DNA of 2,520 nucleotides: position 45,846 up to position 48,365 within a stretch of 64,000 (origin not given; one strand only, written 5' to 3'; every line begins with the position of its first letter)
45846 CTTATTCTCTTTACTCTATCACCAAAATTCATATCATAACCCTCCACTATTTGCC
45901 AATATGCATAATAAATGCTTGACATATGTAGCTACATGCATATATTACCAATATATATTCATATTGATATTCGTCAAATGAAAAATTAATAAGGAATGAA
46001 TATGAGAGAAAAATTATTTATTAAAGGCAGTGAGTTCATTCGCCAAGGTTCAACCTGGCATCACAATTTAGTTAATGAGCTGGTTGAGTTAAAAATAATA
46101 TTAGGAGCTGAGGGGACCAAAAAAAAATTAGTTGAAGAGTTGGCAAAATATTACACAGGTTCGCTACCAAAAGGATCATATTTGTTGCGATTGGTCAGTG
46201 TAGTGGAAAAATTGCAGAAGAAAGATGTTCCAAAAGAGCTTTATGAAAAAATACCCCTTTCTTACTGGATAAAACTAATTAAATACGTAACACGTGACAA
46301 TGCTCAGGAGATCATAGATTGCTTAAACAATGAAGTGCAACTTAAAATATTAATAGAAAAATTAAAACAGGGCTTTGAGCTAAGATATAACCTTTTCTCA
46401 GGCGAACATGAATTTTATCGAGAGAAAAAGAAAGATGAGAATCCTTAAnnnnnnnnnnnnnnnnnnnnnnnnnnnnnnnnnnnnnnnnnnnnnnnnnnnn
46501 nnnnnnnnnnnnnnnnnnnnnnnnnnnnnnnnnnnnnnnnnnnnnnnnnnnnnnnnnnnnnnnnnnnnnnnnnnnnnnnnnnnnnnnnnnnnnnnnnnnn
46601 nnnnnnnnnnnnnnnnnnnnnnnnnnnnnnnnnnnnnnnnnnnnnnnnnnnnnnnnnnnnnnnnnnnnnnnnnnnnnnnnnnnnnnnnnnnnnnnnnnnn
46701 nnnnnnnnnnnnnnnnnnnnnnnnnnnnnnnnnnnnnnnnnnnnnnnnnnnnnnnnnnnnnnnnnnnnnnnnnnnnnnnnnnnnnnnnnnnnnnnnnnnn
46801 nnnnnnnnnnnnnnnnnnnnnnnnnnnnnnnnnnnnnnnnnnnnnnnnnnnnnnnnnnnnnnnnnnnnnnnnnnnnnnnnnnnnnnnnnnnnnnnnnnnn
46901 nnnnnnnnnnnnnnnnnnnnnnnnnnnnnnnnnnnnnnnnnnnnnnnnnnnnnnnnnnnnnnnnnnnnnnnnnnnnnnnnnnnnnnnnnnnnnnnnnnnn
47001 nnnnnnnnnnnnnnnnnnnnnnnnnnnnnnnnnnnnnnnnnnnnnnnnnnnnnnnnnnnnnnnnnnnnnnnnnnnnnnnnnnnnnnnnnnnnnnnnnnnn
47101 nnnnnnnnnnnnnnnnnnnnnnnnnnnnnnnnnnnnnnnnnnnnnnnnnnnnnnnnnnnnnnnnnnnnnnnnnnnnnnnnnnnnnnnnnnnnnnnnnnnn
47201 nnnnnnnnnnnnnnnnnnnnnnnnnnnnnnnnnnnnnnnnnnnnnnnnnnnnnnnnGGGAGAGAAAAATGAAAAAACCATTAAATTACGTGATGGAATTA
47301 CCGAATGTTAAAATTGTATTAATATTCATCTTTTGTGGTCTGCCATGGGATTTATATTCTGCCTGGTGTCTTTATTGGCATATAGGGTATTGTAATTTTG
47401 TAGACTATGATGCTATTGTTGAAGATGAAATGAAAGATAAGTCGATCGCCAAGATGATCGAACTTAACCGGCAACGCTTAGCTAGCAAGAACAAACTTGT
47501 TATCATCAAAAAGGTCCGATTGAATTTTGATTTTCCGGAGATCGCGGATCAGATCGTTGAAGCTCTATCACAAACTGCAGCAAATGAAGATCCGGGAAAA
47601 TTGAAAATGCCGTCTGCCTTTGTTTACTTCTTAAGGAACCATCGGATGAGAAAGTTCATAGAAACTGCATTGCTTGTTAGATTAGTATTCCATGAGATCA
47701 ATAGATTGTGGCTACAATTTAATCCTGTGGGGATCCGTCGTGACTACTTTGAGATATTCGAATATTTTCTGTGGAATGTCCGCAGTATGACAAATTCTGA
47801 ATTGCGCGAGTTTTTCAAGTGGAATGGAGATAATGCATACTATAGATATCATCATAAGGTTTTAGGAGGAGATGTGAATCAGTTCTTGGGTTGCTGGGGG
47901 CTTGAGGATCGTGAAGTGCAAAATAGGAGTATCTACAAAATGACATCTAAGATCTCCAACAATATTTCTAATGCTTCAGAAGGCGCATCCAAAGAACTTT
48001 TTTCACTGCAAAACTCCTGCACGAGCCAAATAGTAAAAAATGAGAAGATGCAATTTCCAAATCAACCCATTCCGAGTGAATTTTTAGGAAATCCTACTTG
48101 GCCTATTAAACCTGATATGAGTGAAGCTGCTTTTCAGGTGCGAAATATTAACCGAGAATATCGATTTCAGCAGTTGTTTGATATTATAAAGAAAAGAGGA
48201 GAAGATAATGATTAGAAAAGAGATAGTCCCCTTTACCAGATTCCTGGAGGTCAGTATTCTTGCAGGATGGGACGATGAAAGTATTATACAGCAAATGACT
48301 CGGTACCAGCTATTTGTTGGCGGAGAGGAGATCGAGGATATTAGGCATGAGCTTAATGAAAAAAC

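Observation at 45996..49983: Four-gene operon of unrecognisable proteins under an XRE switch: best candidate for an undescribed system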

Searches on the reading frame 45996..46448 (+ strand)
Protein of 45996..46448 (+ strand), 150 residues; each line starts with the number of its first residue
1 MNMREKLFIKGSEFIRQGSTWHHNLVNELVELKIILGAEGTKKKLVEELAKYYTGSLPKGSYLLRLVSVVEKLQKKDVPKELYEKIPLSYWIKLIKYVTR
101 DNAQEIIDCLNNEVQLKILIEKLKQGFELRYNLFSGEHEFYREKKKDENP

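Call 5: search_protein_families(library=pfam, proteins=[window:45996-46448:+], max_evalue=1)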
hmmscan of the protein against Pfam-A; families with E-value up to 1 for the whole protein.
window:45996-46448:+ (150 aa): 3 families
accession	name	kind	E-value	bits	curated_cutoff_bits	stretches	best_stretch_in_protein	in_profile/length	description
PF07953.20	Toxin_R_bind_N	-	0.01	16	23.8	1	73-128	43-99/191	Clostridium neurotoxin, N-terminal receptor binding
PF18371.6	FAD_SOX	-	0.011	16.4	26.5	1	19-85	12-79/104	Flavin adenine dinucleotide (FAD)-dependent sulfhydryl oxidase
PF03448.22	MgtE_N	-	0.15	13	25.9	1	81-119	8-46/102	MgtE intracellular N domain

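Call 6: search_protein_families(library=phrogs, proteins=[window:45996-46448:+], max_evalue=1)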
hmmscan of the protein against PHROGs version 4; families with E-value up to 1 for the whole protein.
window:45996-46448:+ (150 aa): 1 family
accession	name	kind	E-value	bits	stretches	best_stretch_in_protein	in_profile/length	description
phrog_16579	-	moron, auxiliary metabolic gene and host takeover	0.0012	17.3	1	49-130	901-982/1291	toxin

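Call 9: search_protein_families(library=ncbifam, proteins=[window:45996-46448:+], max_evalue=1)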
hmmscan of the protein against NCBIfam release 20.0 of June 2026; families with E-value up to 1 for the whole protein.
window:45996-46448:+ (150 aa): 2 families
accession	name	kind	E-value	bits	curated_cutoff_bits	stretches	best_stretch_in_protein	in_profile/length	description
TIGR00400.1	mgtE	equivalog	0.025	13.3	232.75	1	66-123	23-78/450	magnesium transporter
TIGR02580.1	cas_RAMP_Cmr4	equivalog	0.086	12.7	87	1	41-82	212-253/283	type III-B CRISPR module RAMP protein Cmr4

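Call 10: search_protein_families(library=padloc, proteins=[window:45996-46448:+], max_evalue=1)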
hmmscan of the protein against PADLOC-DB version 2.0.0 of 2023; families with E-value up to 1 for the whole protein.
window:45996-46448:+ (150 aa): 1 family
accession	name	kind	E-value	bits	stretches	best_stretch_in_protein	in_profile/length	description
PDLC00981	Cmr4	-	0.023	12.7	1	41-82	212-253/283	CRISPR type III-B/RAMP module RAMP protein Cmr4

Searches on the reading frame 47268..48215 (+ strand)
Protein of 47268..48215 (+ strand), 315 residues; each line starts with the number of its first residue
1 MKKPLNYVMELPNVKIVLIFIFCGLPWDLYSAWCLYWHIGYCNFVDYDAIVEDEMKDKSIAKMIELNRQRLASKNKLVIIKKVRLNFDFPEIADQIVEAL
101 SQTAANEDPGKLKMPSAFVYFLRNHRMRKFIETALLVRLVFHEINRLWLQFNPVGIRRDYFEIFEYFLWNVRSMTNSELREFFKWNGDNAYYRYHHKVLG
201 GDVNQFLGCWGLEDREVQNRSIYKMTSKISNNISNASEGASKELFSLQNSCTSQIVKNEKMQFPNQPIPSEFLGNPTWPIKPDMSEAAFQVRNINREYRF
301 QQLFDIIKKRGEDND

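Call 5: search_protein_families(library=pfam, proteins=[window:47268-48215:+], max_evalue=1)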
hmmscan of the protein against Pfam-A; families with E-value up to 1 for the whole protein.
window:47268-48215:+ (315 aa): 1 family
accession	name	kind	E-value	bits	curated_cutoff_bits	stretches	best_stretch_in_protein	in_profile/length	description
PF02709.20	Glyco_transf_7C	-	0.13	12.4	23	1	191-224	26-58/78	N-terminal domain of galactosyltransferase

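Call 6: search_protein_families(library=phrogs, proteins=[window:47268-48215:+], max_evalue=1)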
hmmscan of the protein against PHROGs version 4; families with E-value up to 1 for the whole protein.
window:47268-48215:+ (315 aa): 0 families

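Call 9: search_protein_families(library=ncbifam, proteins=[window:47268-48215:+], max_evalue=1)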
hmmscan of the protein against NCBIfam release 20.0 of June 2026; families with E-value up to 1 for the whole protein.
window:47268-48215:+ (315 aa): 0 families

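Call 10: search_protein_families(library=padloc, proteins=[window:47268-48215:+], max_evalue=1)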
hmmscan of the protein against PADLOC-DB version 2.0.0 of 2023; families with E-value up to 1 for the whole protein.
window:47268-48215:+ (315 aa): 0 families

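Call 20: find_homologous_proteins(query=A2, max_evalue=0.01)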
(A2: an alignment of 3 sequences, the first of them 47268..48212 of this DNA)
Query A2 (3 sequences) (315 aa, profile of the alignment): 5 proteins with E <= 0.01 among 2359 candidates.
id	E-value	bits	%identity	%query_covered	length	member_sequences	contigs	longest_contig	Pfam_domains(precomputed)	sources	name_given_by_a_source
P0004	3.6e-190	649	80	99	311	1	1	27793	-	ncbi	-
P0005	1.4e-189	647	100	100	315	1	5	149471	-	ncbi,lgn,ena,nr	ncbi:MAG: hypothetical protein KAS53_03455 [Candidatus Cloacimonetes bacterium]|nr:hypothetical prot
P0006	2.5e-178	610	49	97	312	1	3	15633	-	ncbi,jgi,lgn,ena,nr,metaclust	ncbi:MAG: hypothetical protein P9L97_09160 [Candidatus Tenebribacter davisii]|nr:hypothetical protei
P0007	2.5e-123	430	54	98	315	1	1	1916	-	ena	-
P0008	2.4e-80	289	39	96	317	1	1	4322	-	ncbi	-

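Call 21: find_encoding_contigs(protein=P0008, flank=10000)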
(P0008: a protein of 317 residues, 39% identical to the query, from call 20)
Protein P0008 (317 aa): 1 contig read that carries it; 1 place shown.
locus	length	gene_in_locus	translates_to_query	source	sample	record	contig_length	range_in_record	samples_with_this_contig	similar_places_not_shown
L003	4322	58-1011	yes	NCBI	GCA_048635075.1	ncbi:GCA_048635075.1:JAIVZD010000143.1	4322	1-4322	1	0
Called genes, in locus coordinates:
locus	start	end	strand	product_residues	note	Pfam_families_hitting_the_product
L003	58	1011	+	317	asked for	-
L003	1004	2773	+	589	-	-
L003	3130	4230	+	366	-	PF13479:AAA_24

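Call 22: find_encoding_contigs(protein=P0007, flank=10000)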
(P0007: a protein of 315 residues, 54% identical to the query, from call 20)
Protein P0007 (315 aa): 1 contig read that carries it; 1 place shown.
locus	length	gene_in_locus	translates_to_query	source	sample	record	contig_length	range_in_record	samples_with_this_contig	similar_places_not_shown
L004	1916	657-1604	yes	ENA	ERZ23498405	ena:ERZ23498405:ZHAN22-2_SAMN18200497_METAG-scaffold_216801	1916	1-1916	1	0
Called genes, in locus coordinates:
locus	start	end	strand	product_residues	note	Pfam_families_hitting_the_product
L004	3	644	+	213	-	?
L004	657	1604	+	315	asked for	-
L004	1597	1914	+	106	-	?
